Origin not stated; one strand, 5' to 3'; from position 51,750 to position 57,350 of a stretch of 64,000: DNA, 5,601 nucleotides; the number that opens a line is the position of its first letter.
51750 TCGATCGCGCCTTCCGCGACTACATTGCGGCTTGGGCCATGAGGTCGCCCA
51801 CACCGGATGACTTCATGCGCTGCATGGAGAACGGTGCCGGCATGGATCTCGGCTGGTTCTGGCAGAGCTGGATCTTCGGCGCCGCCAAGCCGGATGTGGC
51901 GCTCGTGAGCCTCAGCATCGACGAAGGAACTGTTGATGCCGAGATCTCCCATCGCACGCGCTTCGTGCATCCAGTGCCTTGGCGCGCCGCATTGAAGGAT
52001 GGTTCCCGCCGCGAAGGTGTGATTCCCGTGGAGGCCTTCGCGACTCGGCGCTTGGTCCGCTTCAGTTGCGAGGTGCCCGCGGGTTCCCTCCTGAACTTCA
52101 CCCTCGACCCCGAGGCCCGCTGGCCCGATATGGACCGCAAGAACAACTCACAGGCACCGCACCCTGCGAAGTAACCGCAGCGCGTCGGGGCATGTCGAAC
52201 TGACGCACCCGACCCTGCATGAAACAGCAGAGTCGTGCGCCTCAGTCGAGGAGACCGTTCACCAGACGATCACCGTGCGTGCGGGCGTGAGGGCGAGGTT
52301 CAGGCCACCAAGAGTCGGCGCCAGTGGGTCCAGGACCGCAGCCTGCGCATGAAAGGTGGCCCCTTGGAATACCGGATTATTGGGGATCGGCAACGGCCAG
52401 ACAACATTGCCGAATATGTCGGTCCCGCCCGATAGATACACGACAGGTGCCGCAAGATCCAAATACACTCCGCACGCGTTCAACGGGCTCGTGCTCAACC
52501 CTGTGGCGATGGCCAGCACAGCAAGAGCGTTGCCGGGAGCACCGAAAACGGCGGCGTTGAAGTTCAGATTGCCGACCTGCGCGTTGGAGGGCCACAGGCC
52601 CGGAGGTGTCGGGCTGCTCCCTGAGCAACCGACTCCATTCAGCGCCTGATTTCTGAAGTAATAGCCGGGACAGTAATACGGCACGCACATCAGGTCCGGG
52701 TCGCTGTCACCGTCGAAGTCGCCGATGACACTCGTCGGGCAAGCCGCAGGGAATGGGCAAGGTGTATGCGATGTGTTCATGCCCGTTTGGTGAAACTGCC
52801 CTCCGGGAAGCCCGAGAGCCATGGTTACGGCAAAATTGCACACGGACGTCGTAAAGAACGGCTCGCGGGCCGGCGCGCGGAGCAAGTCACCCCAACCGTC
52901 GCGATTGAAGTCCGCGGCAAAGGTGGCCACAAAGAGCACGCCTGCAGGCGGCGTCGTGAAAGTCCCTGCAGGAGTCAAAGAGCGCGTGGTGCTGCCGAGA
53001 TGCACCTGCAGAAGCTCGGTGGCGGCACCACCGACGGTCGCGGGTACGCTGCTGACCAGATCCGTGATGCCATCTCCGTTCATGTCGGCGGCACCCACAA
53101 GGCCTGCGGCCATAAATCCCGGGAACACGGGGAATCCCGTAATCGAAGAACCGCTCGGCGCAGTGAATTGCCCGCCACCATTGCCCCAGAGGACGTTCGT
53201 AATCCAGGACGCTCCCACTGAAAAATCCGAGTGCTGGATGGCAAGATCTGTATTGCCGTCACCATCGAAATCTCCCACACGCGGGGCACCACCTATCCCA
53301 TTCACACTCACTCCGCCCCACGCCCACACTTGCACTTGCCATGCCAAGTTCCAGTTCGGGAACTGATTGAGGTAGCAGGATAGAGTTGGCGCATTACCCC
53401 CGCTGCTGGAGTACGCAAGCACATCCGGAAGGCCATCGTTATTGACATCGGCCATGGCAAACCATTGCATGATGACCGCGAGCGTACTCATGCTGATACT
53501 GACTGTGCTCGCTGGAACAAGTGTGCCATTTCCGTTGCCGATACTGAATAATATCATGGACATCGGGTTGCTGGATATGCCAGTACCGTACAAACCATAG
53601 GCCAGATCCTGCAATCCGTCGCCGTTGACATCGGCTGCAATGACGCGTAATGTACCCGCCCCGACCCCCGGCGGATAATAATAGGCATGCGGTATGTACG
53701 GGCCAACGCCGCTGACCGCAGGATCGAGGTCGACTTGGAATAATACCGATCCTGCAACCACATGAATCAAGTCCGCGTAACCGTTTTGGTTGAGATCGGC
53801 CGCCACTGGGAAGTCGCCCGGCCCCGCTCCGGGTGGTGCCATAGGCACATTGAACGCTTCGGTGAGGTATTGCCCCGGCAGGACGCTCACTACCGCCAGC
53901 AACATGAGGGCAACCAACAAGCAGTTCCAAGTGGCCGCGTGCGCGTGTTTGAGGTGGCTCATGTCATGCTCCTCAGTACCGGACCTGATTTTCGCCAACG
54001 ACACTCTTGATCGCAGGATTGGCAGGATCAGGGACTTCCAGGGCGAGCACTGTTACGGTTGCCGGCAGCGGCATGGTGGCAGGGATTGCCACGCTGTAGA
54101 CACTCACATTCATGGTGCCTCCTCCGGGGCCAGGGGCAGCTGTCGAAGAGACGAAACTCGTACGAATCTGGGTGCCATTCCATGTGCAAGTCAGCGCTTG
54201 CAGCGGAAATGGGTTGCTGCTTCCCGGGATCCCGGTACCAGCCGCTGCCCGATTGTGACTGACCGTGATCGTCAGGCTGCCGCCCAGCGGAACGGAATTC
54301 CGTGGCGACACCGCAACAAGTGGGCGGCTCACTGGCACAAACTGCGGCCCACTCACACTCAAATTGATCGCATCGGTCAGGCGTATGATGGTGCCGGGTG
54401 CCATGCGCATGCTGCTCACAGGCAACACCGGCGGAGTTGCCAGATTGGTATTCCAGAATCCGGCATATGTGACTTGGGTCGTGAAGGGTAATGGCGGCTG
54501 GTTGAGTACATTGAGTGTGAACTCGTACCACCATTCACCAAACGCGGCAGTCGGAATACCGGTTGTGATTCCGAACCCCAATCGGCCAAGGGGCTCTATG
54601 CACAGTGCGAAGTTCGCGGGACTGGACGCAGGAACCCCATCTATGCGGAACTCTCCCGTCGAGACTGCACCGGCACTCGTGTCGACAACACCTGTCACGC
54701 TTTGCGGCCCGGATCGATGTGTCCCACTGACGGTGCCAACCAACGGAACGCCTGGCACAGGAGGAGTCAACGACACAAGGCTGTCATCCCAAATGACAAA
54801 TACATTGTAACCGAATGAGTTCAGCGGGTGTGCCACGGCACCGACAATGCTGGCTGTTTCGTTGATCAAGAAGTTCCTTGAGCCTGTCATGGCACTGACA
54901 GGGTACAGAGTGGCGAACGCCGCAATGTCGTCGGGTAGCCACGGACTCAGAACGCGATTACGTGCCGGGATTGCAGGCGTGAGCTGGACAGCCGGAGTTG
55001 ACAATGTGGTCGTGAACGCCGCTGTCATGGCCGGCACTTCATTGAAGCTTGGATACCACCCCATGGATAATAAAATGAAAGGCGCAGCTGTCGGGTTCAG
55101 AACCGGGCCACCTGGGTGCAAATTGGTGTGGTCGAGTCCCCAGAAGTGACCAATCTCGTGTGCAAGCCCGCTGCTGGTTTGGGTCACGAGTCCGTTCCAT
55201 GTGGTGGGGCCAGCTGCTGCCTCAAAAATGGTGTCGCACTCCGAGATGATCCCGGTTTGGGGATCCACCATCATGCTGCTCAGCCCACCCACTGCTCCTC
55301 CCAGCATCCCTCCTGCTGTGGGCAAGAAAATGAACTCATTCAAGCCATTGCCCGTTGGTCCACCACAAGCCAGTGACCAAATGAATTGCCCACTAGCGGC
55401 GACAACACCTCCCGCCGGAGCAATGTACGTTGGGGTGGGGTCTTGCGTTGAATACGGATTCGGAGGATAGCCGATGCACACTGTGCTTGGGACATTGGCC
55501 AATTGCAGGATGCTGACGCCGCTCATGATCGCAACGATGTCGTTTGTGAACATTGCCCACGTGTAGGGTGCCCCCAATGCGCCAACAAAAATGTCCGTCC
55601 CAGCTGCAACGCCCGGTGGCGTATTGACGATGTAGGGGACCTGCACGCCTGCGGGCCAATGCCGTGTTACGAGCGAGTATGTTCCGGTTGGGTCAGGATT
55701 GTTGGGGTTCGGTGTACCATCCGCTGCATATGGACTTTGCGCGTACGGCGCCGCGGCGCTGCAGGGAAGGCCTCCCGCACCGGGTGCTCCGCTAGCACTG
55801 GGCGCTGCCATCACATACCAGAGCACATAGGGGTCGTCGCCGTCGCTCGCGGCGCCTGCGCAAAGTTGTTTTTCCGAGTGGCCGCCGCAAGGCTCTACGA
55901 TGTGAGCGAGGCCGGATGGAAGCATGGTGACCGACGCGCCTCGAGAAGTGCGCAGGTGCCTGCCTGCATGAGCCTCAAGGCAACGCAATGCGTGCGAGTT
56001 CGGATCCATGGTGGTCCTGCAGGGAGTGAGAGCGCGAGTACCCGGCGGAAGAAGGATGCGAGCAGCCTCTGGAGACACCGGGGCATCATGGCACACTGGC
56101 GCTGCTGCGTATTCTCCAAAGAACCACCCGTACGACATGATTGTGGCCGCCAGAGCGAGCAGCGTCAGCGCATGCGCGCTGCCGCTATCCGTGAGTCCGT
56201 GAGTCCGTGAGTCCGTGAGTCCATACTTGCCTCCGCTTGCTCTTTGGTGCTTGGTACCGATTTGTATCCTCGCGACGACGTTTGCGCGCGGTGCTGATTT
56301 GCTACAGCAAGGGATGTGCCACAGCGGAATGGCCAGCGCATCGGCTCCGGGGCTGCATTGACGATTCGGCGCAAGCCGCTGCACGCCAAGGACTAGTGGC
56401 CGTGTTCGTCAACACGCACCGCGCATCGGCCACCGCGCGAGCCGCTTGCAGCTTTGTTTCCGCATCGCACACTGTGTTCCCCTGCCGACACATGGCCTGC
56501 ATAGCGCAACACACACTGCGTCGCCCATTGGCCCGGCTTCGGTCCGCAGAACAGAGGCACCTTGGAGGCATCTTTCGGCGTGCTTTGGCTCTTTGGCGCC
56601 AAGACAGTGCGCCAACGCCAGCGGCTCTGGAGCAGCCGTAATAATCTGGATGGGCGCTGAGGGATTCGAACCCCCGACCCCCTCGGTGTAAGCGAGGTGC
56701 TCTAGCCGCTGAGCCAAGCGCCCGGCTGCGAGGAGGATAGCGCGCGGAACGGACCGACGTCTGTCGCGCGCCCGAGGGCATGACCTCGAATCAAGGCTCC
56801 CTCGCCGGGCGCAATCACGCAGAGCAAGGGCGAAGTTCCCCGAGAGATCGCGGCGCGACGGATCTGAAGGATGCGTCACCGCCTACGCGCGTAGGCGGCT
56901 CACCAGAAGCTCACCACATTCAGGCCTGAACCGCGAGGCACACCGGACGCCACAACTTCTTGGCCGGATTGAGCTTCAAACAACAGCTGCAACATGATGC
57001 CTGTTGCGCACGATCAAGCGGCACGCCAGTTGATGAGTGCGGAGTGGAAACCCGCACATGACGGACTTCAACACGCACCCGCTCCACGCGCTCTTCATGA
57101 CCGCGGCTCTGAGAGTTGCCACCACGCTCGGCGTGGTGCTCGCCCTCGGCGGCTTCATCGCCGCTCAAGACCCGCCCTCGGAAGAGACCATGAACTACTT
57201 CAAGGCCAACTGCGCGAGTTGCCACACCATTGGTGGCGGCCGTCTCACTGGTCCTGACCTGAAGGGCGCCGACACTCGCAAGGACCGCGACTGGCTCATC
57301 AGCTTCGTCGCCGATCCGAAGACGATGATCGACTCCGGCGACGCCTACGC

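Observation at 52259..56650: Lower-GC islet on the 3' side of tRNA-Val encoding an FG-GAP propeller protein and the matrixin-like protease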

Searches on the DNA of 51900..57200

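Call 90: search_rna_families(source=window, start=51900, end=57200, threshold=evalue, max_evalue=1)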
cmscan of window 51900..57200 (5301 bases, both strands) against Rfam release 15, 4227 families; matches with E-value up to 1: 4.
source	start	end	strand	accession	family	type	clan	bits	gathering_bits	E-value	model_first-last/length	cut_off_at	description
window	56651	56723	-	RF00005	tRNA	Gene; tRNA;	CL00001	68.8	29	5.4e-14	1-71/71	no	tRNA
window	56650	56723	+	RF04354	Plastid-ycf2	Cis-reg;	-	29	65.7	0.0054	1-75/75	no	Plastid-ycf2 5UTR RNA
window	56272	56320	-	RF03032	narK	Cis-reg;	-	22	43.2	0.58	1-72/72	no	narK RNA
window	56648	56717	-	RF00233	Tymo_tRNA-like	Cis-reg;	-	20.6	40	0.49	1-84/84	no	Tymovirus/Pomovirus/Furovirus tRNA-like 3' UTR element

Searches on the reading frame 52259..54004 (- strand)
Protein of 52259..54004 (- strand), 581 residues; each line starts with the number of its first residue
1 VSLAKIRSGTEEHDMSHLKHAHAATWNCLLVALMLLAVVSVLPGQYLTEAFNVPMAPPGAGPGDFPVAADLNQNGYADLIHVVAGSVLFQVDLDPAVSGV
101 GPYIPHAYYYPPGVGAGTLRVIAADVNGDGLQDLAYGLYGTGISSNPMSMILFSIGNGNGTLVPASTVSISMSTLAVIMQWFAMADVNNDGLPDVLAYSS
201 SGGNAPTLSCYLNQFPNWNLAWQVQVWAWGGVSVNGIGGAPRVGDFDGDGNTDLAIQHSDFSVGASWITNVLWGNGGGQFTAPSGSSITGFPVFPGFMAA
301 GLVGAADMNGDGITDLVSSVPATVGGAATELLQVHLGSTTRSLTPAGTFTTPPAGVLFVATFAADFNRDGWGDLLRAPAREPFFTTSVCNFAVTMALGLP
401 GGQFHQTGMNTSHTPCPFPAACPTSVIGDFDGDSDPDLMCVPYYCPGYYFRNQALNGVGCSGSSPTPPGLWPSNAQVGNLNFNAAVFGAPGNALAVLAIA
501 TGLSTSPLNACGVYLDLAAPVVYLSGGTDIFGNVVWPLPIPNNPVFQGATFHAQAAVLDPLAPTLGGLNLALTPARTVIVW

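Call 7: search_protein_families(library=pfam, proteins=[window:52259-54004:-], max_evalue=0.01)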
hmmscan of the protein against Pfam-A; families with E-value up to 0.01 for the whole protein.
window:52259-54004:- (581 aa): 2 families
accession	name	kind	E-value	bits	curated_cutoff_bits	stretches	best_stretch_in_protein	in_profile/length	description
PF13517.12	FG-GAP_3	-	9.9e-28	97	26.9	2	125-196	1-60/61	FG-GAP-like repeat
PF01839.29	FG-GAP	-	1.1e-19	70.3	22.1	1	240-256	4-20/37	FG-GAP repeat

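Call 8: search_protein_families(library=ncbifam, proteins=[window:52259-54004:-], max_evalue=0.01)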
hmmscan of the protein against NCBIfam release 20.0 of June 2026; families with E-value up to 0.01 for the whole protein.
window:52259-54004:- (581 aa): 1 family
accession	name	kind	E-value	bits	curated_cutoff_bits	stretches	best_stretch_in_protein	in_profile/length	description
NF047539.1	XAC2610_fam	domain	1.3e-13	51.2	35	0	183-212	2-32/89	XAC2610-related protein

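Call 64: search_solved_structures(query=window:52262-53962:-, max_evalue=0.01)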
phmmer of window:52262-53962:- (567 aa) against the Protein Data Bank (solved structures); distinct sequences matched with E-value up to 0.01: 7.
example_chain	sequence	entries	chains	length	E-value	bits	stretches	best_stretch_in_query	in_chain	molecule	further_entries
5nem_A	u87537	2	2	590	0.0043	18.9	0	286-429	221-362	Integrin alpha-V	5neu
4um8_A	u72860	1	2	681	0.0043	18.9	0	286-429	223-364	INTEGRIN ALPHA-V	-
5ner_A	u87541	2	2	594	0.0046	18.8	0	286-429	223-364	Integrin alpha-V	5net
9cz7_A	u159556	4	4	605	0.0046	18.8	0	286-429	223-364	Integrin alpha-V heavy chain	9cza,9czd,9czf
4um9_A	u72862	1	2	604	0.0047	18.7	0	286-429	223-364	Integrin alpha-V heavy chain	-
8ij5_E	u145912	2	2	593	0.0065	18.3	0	286-429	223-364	Integrin alpha-V heavy chain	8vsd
8w30_A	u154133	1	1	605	0.0069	18.2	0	286-429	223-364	Integrin alpha-V heavy chain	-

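Call 91: search_protein_families(library=padloc, proteins=[window:52262-53962:-], max_evalue=0.01)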
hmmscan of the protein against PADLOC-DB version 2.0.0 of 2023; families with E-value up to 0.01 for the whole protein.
window:52262-53962:- (567 aa): 0 families
